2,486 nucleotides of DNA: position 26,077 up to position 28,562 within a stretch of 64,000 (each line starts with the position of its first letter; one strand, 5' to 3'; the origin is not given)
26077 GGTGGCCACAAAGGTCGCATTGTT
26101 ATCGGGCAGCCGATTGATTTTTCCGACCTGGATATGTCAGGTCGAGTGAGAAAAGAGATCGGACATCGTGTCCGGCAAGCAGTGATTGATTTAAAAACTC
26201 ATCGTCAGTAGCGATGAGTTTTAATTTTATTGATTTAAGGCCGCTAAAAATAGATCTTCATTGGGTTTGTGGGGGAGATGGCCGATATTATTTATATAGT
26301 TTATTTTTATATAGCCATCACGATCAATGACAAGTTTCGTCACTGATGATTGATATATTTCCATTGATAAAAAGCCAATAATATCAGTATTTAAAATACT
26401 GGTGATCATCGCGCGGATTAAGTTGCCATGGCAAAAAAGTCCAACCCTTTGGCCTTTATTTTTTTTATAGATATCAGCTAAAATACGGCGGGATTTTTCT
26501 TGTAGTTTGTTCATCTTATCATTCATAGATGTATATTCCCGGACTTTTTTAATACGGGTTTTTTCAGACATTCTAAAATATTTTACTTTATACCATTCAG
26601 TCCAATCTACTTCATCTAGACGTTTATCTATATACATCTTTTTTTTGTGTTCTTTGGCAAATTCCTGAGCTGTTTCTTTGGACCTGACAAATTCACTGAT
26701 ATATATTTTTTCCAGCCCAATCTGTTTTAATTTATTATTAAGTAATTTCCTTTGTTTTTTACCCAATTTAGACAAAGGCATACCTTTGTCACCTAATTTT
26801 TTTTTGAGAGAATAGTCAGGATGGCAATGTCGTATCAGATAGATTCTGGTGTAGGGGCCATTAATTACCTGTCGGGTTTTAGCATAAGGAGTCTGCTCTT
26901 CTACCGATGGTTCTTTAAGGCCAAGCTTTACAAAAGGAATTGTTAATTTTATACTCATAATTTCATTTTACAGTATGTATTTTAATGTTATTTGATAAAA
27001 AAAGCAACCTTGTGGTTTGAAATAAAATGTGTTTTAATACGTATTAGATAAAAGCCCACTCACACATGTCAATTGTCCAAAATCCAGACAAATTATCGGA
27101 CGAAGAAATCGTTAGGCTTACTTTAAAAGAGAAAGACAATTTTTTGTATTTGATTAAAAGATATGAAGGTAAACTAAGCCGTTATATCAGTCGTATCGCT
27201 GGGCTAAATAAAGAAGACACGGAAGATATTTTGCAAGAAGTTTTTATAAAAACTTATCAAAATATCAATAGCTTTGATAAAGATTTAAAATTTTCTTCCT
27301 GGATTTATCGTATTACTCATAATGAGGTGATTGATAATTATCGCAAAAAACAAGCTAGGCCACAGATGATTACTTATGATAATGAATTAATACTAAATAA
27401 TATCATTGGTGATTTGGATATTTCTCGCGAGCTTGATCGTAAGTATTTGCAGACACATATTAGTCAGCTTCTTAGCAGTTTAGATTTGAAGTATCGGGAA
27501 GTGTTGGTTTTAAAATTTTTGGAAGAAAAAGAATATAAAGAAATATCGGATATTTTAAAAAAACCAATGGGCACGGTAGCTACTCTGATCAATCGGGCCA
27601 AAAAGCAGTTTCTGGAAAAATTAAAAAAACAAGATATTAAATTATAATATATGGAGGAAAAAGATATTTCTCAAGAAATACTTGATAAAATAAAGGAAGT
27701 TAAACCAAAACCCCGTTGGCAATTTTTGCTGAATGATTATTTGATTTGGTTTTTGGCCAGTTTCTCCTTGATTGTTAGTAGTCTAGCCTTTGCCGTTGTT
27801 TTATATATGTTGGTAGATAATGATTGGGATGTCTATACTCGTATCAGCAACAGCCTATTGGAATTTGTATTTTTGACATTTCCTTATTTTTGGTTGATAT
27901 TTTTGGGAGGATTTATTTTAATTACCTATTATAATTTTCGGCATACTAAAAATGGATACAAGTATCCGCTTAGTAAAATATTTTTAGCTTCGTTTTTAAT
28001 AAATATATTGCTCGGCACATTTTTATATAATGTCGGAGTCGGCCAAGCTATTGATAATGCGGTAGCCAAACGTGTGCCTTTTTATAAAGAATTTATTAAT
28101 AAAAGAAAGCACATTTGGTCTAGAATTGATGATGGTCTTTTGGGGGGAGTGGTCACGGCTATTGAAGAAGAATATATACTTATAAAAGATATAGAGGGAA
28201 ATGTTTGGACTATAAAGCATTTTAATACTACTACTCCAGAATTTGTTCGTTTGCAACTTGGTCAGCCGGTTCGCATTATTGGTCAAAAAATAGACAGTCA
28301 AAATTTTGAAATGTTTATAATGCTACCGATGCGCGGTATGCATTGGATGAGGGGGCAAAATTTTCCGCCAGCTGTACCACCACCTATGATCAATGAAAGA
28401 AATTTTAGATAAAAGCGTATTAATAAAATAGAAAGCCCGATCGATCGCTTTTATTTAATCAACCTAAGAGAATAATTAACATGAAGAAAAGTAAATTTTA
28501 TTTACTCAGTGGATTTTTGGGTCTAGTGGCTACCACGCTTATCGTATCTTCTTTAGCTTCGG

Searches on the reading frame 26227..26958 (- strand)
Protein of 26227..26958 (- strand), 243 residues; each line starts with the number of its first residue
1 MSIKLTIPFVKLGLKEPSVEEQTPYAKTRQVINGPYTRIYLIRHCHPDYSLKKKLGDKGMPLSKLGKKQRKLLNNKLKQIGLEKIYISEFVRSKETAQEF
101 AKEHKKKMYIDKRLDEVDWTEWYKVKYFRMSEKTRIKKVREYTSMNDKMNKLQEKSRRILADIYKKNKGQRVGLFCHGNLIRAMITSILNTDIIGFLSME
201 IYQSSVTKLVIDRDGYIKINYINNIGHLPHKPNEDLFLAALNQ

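Call 7: search_protein_families(library=pfam, proteins=[window:26227-26958:-], max_evalue=0.1)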
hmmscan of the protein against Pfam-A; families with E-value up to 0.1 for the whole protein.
window:26227-26958:- (243 aa): 2 families
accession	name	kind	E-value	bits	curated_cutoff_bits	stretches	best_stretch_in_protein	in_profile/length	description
PF00300.27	His_Phos_1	-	5.7e-30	104.9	21.7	1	39-216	1-186/194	Histidine phosphatase superfamily (branch 1)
PF02602.20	HEM4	-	0.036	13.6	27.5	0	116-204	63-150/231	Uroporphyrinogen-III synthase HemD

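Call 8: search_protein_families(library=ncbifam, proteins=[window:26227-26958:-], max_evalue=0.1)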
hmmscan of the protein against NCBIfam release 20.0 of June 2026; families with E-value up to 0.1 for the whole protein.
window:26227-26958:- (243 aa): 15 families
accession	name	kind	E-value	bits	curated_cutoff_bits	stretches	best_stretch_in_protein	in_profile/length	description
TIGR03162.1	ribazole_cobC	equivalog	1.2e-22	80.2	162.9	1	39-208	1-175/176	alpha-ribazole phosphatase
NF038349.1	dPGM_arch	equivalog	3e-17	63.2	225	1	40-212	2-172/194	2,3-diphosphoglycerate-dependent phosphoglycerate mutase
NF045917.1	PhserinePhPspA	equivalog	1.9e-15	57.1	350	1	38-223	3-198/211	phosphoserine phosphatase PspA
NF005567.0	PRK07238.1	equivalog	9.9e-15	54.7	326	1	22-228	163-377/378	bifunctional RNase H/acid phosphatase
TIGR03848.1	MSMEG_4193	subfamily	2.4e-13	50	203.85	1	40-208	3-183/204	MSMEG_4193 family putative phosphomutase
NF002901.0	PRK03482.1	equivalog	5.4e-10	39.2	261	1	38-190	3-163/215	2,3-diphosphoglycerate-dependent phosphoglycerate mutase GpmB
NF011580.0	PRK15004.1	equivalog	1.2e-09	38.5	250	1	38-124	2-89/203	adenosylcobalamin/alpha-ribazole phosphatase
TIGR00249.1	sixA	equivalog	2.8e-08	33.7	74.5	1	38-106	2-70/154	phosphohistidine phosphatase SixA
NF002217.0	PRK01112.1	equivalog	1.2e-05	24.8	320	1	38-167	3-132/228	2,3-bisphosphoglycerate-dependent phosphoglycerate mutase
NF052459.1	OxoGTPPhMutT1Mycb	equivalog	3.9e-05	22.9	475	1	39-129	135-225/292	8-oxo-(d)GTP phosphatase MutT1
NF009994.0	PRK13463.1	equivalog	0.00064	19.5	277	1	37-122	3-89/203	phosphoserine phosphatase 1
NF002339.0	PRK01295.1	equivalog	0.0052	16.3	316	1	39-187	5-168/206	2,3-bisphosphoglycerate-dependent phosphoglycerate mutase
NF009993.0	PRK13462.1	equivalog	0.0061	16.2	226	1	37-194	6-164/203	acid phosphatase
TIGR02980.1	SigBFG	subfamily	0.036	13.7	234.35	1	106-171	134-198/227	SigB/SigF/SigG family RNA polymerase sigma factor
TIGR00437.1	feoB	equivalog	0.05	12.3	315.65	1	50-173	123-236/594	ferrous iron transport protein B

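Call 54: search_protein_families(library=padloc, proteins=[window:26227-26958:-], max_evalue=1)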
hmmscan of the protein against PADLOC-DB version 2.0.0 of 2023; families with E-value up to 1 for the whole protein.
window:26227-26958:- (243 aa): 0 families

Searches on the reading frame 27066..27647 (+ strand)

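Call 7: search_protein_families(library=pfam, proteins=[window:27066-27647:+], max_evalue=0.1)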
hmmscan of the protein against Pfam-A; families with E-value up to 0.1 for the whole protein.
window:27066-27647:+ (193 aa): 6 families
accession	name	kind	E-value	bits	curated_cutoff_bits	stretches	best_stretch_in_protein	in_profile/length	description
PF04542.20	Sigma70_r2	-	3.5e-16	59.2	24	1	29-97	1-70/71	Sigma-70 region 2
PF08281.18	Sigma70_r4_2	-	3.4e-12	46.2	25.7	1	132-181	4-53/54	Sigma-70, region 4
PF04545.22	Sigma70_r4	-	3.2e-06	27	24.1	1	135-178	1-44/50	Sigma-70, region 4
PF03754.18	At2g31720-like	-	0.00068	20.2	24.4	1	121-190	22-94/113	B3 domain-containing protein At2g31720-like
PF25787.1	HTH_SB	-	0.02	15.1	43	1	155-180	23-48/53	Sleeping Beauty transposase HTH domain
PF03683.19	UPF0175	-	0.084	13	27.9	0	169-192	37-60/75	Uncharacterised protein family (UPF0175)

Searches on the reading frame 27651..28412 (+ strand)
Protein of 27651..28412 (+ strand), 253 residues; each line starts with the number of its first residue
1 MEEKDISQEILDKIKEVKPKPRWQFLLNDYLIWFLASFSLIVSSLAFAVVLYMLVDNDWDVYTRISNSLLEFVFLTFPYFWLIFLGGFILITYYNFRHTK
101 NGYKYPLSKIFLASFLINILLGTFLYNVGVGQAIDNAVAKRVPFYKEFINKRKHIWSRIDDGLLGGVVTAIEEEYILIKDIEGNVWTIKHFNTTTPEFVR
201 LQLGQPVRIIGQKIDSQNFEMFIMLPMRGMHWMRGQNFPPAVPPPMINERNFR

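Call 7: search_protein_families(library=pfam, proteins=[window:27651-28412:+], max_evalue=0.1)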
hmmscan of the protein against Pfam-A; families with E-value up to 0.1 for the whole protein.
window:27651-28412:+ (253 aa): 1 family
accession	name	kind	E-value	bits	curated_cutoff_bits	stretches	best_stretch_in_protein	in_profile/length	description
PF00689.26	Cation_ATPase_C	-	0.026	14.7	27.3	1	16-131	35-141/175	Cation transporting ATPase, C-terminus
